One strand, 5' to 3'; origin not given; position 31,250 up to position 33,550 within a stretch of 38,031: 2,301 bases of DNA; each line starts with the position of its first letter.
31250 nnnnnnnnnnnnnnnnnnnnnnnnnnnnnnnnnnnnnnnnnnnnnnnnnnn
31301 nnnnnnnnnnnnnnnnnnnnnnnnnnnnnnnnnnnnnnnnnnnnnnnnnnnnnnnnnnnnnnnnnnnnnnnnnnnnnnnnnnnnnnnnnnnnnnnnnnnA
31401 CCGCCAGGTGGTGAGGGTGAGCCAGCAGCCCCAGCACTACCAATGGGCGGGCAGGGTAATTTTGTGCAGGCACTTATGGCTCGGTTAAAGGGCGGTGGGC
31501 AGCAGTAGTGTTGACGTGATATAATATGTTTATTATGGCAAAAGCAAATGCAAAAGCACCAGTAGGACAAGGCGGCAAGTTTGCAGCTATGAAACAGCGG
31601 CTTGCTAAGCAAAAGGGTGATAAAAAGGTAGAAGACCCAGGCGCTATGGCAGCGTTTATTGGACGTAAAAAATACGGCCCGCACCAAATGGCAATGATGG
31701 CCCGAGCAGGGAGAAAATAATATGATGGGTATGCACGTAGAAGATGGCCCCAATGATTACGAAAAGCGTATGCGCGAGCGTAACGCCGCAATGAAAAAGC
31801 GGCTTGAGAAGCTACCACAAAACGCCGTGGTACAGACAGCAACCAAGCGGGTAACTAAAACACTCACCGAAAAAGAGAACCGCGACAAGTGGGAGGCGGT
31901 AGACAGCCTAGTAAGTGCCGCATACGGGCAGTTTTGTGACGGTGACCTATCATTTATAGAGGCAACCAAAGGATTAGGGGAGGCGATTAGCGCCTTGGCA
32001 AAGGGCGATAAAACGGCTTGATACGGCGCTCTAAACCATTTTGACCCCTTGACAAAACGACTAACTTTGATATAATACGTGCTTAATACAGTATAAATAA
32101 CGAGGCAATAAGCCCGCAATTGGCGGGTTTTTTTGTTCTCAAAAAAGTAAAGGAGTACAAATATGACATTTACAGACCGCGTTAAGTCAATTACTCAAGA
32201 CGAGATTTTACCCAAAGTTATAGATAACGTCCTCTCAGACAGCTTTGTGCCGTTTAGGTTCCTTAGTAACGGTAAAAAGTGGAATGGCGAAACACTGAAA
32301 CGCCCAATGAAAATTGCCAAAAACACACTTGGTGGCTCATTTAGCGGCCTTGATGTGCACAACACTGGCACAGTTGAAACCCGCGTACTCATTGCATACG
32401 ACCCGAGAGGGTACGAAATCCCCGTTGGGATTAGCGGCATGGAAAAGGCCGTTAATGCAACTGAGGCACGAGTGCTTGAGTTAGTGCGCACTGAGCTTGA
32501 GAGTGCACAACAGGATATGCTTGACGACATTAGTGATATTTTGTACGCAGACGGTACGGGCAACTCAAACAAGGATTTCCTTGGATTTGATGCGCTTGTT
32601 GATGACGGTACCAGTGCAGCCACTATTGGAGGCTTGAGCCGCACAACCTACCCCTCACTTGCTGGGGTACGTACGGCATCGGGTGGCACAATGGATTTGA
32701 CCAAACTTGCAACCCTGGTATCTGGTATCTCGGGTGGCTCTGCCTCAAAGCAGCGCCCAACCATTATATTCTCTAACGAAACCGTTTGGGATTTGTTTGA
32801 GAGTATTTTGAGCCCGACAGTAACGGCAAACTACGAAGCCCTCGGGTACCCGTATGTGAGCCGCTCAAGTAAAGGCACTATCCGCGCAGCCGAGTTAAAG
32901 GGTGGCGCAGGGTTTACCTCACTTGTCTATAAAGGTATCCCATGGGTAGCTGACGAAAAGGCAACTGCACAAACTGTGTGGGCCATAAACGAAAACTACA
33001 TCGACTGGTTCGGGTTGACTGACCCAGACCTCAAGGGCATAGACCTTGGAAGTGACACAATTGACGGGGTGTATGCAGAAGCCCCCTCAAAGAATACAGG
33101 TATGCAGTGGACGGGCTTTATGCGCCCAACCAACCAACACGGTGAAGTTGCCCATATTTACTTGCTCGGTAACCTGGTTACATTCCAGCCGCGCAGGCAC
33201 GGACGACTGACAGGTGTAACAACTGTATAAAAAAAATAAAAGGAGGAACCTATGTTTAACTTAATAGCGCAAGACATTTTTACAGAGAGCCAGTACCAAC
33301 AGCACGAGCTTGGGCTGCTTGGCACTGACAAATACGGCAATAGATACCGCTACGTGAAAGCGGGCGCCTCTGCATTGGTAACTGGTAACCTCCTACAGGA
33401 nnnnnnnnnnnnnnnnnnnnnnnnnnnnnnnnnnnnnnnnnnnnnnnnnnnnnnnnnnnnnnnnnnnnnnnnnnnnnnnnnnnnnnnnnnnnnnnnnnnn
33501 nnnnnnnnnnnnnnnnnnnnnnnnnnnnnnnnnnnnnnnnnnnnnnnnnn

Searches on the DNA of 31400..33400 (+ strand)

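Call 8: search_dna_similar(query=window:31400-33400:+, collection=phages, mode=near, max_rows=30)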
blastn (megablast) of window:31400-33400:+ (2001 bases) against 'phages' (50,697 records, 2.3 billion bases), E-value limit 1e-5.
No match.

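Call 32: search_rna_families(source=window, start=32040, end=32180, threshold=evalue, max_evalue=10)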
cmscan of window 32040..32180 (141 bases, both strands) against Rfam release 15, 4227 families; matches with E-value up to 10: 6.
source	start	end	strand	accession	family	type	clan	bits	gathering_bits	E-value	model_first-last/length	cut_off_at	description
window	32062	32136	+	RF00513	Trp_leader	Cis-reg; leader;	-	24.1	41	0.0036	1-100/100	no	Tryptophan operon leader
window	32049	32133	+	RF01394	isrK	Gene; sRNA;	-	18.3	50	0.032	1-77/77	no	isrK Hfq binding RNA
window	32066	32136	+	RF01859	Phe_leader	Cis-reg; leader;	-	17.7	55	0.69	1-125/125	no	Phenylalanine leader peptide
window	32083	32137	+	RF00506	Thr_leader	Cis-reg; leader;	-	12.1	55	5.1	1-118/118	no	Threonine operon leader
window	32093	32179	+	RF02785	snoRNA2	Gene; snRNA; snoRNA; CD-box;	-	11.4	108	9.7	1-83/83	no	Trypanosomatid small nucleolar RNA 2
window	32112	32173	+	RF00114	S15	Cis-reg; leader;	CL00121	10.5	39.5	2.5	7-71/117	no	Ribosomal S15 leader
